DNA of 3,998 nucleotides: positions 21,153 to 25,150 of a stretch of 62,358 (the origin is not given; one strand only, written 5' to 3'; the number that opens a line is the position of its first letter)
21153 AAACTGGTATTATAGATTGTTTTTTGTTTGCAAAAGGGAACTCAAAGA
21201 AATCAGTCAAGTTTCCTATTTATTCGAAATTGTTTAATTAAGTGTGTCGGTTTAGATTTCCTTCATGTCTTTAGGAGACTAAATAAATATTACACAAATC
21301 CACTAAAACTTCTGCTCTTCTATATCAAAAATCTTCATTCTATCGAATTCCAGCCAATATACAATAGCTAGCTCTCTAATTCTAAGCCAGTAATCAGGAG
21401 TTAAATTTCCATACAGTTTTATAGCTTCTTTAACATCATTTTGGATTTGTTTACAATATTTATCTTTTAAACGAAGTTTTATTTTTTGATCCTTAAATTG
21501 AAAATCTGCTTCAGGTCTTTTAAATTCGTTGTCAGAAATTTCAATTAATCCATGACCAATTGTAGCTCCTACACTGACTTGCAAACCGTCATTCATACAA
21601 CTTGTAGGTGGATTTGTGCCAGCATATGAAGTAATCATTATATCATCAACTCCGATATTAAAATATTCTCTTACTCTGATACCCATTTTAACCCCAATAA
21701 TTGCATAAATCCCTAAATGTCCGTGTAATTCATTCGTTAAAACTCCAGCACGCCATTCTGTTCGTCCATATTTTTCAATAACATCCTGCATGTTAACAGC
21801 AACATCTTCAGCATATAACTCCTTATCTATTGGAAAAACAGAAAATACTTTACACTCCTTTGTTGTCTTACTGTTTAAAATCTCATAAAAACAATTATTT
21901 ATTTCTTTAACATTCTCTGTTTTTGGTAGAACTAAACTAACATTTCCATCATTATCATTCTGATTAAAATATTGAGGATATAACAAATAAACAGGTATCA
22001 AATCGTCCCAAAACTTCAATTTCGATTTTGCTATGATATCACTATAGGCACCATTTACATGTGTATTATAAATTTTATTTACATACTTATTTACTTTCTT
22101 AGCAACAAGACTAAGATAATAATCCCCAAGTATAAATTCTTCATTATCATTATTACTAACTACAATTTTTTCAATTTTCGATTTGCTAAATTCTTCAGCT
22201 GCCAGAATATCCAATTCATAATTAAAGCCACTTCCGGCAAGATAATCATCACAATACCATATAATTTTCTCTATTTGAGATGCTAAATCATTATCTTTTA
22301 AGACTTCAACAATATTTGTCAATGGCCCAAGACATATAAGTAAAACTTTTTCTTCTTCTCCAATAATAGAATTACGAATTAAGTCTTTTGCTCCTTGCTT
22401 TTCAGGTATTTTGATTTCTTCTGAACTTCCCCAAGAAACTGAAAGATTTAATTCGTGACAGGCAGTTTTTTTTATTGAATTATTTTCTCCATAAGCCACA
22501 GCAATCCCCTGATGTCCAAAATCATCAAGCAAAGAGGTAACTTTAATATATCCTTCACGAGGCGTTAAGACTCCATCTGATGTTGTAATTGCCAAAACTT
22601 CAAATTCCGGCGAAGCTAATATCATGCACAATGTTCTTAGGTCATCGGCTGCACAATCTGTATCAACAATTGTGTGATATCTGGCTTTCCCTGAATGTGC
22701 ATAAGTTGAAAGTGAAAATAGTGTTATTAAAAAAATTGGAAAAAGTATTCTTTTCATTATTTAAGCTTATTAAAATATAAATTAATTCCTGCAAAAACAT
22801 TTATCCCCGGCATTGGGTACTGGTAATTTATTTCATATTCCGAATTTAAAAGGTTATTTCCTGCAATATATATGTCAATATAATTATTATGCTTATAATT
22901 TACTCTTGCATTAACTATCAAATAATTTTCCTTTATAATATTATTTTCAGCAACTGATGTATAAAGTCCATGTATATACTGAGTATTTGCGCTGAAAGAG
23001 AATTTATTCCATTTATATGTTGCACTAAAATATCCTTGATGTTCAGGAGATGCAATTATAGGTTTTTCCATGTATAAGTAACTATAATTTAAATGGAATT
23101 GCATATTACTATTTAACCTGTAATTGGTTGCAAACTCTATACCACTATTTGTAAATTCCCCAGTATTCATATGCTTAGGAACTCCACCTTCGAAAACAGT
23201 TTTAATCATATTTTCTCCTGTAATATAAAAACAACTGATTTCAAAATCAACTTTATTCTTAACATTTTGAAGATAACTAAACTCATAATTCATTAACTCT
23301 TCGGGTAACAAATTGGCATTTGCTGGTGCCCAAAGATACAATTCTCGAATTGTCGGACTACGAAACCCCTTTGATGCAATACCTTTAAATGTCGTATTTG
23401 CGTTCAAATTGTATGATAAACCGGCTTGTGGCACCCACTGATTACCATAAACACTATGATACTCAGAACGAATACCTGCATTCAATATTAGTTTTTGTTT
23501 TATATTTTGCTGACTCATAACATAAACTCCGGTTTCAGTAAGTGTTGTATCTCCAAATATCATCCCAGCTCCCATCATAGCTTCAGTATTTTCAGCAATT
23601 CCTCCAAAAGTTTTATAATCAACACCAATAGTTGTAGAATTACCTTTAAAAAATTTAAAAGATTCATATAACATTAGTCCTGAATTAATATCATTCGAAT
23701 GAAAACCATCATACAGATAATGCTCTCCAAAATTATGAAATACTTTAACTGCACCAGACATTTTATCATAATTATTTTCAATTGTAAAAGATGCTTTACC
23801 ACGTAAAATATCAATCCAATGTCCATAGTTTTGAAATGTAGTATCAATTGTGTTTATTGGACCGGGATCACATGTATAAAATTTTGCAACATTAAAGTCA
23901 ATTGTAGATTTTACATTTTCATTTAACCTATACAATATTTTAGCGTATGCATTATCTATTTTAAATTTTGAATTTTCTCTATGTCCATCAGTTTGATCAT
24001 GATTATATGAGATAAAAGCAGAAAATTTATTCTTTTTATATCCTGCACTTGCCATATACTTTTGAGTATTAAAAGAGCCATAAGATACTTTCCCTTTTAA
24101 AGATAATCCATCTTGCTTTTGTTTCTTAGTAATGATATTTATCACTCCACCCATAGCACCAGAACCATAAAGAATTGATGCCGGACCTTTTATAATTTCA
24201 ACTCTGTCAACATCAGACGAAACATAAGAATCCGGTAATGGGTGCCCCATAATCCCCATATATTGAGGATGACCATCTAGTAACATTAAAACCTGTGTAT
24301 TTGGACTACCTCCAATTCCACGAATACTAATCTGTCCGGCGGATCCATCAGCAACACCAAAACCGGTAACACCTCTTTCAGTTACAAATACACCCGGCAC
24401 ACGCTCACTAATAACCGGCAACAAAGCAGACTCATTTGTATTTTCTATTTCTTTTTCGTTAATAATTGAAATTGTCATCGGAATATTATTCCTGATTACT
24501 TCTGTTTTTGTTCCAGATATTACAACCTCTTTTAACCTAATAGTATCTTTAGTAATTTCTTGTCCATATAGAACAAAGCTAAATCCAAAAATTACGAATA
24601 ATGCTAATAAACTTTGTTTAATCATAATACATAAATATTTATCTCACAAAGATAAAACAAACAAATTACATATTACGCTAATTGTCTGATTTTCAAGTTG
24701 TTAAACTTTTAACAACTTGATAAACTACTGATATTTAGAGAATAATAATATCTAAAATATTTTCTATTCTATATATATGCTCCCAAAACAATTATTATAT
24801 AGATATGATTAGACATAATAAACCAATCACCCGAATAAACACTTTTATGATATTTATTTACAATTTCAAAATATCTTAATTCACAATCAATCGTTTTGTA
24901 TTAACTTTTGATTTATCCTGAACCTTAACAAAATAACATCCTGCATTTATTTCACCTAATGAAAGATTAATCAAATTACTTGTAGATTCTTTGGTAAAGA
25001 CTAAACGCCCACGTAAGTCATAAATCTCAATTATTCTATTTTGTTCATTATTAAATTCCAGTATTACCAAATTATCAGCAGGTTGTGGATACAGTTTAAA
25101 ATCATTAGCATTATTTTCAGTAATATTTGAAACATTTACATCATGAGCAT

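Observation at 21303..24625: TonB receptor coupled to a secreted nucleoside hydrolase-FmdE fusion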

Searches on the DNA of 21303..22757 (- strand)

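Call 25: search_rna_families(sources=[L046, L052, L064, L070, L072, L074, L028, L053], threshold=gathering)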
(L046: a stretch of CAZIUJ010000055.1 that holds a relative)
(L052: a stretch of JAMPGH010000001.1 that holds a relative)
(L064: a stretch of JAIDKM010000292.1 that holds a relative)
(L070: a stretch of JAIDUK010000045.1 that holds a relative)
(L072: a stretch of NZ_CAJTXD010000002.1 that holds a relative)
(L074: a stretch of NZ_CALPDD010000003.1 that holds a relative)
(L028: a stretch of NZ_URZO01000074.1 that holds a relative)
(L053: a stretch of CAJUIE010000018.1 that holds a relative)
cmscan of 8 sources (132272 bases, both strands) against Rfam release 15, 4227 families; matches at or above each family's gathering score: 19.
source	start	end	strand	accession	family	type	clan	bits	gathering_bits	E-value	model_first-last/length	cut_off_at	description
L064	357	564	+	RF00174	Cobalamin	Cis-reg; riboswitch;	CL00101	99.5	31.5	2.4e-23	1-189/189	no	Cobalamin riboswitch aptamer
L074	4687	4896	+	RF00174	Cobalamin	Cis-reg; riboswitch;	CL00101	97.4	31.5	9.8e-23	1-189/189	no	Cobalamin riboswitch aptamer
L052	8615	8825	+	RF00174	Cobalamin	Cis-reg; riboswitch;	CL00101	93.9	31.5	9.5e-22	1-189/189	no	Cobalamin riboswitch aptamer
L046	6947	7156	+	RF00174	Cobalamin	Cis-reg; riboswitch;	CL00101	89.8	31.5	1.4e-20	1-189/189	no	Cobalamin riboswitch aptamer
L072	4650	4864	+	RF00174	Cobalamin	Cis-reg; riboswitch;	CL00101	89.4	31.5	1.8e-20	1-189/189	no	Cobalamin riboswitch aptamer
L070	4609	4826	+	RF00174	Cobalamin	Cis-reg; riboswitch;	CL00101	86.5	31.5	1.3e-19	1-189/189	no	Cobalamin riboswitch aptamer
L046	4603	4674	+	RF00005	tRNA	Gene; tRNA;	CL00001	72.6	29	1.2e-13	1-71/71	no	tRNA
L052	6212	6283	+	RF00005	tRNA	Gene; tRNA;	CL00001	72.6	29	1.2e-13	1-71/71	no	tRNA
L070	2165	2236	+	RF00005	tRNA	Gene; tRNA;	CL00001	72.6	29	1.2e-13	1-71/71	no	tRNA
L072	1782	1853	+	RF00005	tRNA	Gene; tRNA;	CL00001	72.6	29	1.2e-13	1-71/71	no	tRNA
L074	3446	3517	+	RF00005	tRNA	Gene; tRNA;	CL00001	72.6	29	1.2e-13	1-71/71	no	tRNA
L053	12156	12228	-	RF00005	tRNA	Gene; tRNA;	CL00001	68.7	29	1.5e-12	1-71/71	no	tRNA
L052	12113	12197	-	RF00005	tRNA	Gene; tRNA;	CL00001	57.4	29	1.9e-09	1-71/71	no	tRNA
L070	11801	11885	-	RF00005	tRNA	Gene; tRNA;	CL00001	57.4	29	1.9e-09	1-71/71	no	tRNA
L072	11566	11650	-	RF00005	tRNA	Gene; tRNA;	CL00001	57.4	29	1.9e-09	1-71/71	no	tRNA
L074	17389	17473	-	RF00005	tRNA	Gene; tRNA;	CL00001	57.4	29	1.9e-09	1-71/71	no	tRNA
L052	11489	11576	+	RF00005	tRNA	Gene; tRNA;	CL00001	43.8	29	1e-05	1-71/71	no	tRNA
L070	11549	11636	+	RF00005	tRNA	Gene; tRNA;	CL00001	43.8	29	1e-05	1-71/71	no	tRNA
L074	11530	11617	+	RF00005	tRNA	Gene; tRNA;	CL00001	43.8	29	1e-05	1-71/71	no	tRNA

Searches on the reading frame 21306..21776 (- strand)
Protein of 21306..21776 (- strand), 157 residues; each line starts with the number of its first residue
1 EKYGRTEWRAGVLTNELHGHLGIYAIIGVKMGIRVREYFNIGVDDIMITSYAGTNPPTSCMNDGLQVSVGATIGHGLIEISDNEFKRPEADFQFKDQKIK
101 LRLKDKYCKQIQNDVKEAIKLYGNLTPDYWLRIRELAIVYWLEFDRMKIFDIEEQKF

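Call 57: search_solved_structures(query=window:21306-21776:-, max_evalue=10, show_alignments=4)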
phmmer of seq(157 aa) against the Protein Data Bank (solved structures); distinct sequences matched with E-value up to 10: 2.
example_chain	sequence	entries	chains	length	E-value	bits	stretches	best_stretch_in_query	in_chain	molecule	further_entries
2gvi_A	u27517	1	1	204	0.37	13.9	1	16-80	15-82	conserved hypothetical protein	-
2m7z_A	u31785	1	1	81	0.39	13.8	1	52-71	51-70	CD63-like protein Sm-TSP-2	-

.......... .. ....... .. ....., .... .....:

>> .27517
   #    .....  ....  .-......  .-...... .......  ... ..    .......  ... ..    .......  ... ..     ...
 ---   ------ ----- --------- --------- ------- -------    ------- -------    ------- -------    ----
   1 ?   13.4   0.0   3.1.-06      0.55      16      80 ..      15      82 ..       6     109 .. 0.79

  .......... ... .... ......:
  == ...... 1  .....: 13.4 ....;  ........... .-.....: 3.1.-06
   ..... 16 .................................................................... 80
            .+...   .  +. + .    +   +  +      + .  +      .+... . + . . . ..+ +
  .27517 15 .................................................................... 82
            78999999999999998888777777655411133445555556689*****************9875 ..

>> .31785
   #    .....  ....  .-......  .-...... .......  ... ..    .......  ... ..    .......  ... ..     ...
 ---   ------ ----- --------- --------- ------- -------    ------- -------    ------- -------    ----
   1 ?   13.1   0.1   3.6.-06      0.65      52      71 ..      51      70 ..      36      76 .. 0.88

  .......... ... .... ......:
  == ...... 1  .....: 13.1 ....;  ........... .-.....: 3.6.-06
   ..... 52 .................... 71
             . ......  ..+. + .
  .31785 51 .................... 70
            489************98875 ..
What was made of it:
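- Tried and rejected: I used it for ligand mapping only (call 57).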

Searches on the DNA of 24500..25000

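Call 10: search_rna_families(source=window, start=24500, end=25000, threshold=evalue, max_evalue=10)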
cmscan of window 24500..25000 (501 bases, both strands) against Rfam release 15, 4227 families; matches with E-value up to 10: 2.
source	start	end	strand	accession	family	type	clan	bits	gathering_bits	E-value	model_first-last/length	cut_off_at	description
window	24690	24734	-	RF01374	CRISPR-DR61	Gene; CRISPR;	-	16.9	38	5.6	1-37/37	no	CRISPR RNA direct repeat element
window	24635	24658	+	RF01352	CRISPR-DR43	Gene; CRISPR;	CL00014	16.1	35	9.8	1-29/29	no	CRISPR RNA direct repeat element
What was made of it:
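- On BtuB (TonB-dependent vitamin B12 receptor): Nothing relevant at E<=10 in 24500-25000 (call 10).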
